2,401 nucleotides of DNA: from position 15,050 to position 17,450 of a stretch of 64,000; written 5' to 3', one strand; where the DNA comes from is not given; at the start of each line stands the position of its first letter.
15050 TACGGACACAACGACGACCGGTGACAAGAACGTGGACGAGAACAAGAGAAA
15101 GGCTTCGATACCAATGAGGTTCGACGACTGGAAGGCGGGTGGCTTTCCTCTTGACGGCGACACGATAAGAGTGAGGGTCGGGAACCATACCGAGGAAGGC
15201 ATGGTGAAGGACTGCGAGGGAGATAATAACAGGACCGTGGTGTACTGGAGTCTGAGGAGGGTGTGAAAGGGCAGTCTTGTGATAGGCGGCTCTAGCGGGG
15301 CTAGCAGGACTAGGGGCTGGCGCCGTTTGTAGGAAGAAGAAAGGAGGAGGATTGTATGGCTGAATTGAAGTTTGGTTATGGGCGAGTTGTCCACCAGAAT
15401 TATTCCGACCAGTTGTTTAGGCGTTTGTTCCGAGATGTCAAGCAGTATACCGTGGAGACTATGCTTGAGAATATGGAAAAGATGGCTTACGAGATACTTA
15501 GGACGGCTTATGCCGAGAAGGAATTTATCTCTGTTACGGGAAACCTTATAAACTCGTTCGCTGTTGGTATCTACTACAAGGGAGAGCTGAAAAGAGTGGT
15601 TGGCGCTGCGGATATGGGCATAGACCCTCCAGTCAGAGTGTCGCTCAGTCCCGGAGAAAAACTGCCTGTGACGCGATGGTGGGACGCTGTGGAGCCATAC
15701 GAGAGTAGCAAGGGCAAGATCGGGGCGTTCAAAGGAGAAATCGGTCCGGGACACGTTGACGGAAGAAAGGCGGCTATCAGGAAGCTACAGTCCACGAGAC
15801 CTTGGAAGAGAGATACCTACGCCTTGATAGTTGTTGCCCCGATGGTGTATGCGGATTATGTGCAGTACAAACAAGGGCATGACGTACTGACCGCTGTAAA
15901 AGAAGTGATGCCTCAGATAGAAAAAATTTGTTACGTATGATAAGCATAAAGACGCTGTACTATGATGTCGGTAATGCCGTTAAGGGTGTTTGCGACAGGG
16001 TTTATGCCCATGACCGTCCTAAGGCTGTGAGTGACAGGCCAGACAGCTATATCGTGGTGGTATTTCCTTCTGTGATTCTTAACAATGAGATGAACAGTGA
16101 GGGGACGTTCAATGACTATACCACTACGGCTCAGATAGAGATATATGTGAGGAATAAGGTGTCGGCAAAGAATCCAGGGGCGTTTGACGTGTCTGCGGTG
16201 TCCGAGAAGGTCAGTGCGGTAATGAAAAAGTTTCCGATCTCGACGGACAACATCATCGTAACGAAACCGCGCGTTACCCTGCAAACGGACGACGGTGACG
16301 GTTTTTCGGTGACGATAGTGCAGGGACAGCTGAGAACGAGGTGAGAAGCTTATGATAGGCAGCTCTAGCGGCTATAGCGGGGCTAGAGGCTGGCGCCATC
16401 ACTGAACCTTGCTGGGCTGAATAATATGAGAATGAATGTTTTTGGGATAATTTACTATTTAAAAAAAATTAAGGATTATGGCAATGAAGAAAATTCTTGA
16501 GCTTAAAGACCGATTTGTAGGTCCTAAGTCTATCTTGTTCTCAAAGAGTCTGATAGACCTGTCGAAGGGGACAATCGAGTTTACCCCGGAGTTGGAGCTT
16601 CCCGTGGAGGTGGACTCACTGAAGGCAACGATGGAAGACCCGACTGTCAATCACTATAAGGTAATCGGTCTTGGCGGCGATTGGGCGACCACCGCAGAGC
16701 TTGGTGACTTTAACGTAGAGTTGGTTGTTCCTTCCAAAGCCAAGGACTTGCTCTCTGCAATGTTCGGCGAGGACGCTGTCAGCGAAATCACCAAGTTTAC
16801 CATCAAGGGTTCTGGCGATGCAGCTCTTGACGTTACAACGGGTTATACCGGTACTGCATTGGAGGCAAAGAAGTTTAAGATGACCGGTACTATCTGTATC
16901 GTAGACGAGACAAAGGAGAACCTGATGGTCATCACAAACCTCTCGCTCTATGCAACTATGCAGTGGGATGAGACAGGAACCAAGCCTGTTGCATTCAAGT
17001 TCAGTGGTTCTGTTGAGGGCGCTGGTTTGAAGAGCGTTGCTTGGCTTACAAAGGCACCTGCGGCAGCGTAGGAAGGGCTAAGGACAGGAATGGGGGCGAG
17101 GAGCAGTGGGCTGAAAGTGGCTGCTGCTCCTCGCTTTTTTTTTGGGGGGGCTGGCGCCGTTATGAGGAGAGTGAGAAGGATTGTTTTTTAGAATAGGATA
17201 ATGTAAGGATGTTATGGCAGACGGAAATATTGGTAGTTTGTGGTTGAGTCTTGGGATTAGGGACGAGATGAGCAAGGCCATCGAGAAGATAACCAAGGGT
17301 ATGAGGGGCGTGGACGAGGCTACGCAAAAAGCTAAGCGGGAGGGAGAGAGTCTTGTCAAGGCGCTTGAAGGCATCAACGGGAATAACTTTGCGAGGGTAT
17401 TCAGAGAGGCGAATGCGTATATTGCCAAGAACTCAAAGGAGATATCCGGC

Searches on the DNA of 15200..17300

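Call 59: search_rna_families(source=window, start=15200, end=17300, threshold=evalue, max_evalue=5)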
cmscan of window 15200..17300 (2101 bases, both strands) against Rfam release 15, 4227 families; matches with E-value up to 5: 4.
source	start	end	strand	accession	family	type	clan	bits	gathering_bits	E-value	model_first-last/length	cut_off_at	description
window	17086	17144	+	RF04288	mir-9201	Gene; miRNA;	CL00147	25.5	95.5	0.022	1-81/81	no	mir-9201 microRNA precursor family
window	17095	17139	+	RF04343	Plastid-psbA-2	Cis-reg;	CL00153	23.3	55.8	0.19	1-60/60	no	Plastid-psbA-2 3UTR RNA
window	16652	16700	+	RF01129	sR44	Gene; snRNA; snoRNA; CD-box;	-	22.1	45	0.013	1-55/55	no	Small nucleolar RNA sR44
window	17094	17136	+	RF01939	mir-761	Gene; miRNA;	-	17.2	82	4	1-65/65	no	mir-761 microRNA precursor family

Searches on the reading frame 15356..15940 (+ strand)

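Call 10: search_protein_families(library=phrogs, proteins=[window:15356-15940:+], max_evalue=0.001)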
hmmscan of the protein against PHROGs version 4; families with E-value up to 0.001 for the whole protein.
window:15356-15940:+ (194 aa): 1 family
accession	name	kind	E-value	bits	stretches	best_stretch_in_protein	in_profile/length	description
phrog_5377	-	unknown function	1.3e-09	39.3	1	132-180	80-127/147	-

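Call 63: search_protein_families(library=pfam, proteins=[window:15356-15940:+], max_evalue=0.01)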
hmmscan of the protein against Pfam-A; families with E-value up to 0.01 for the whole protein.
window:15356-15940:+ (194 aa): 0 families
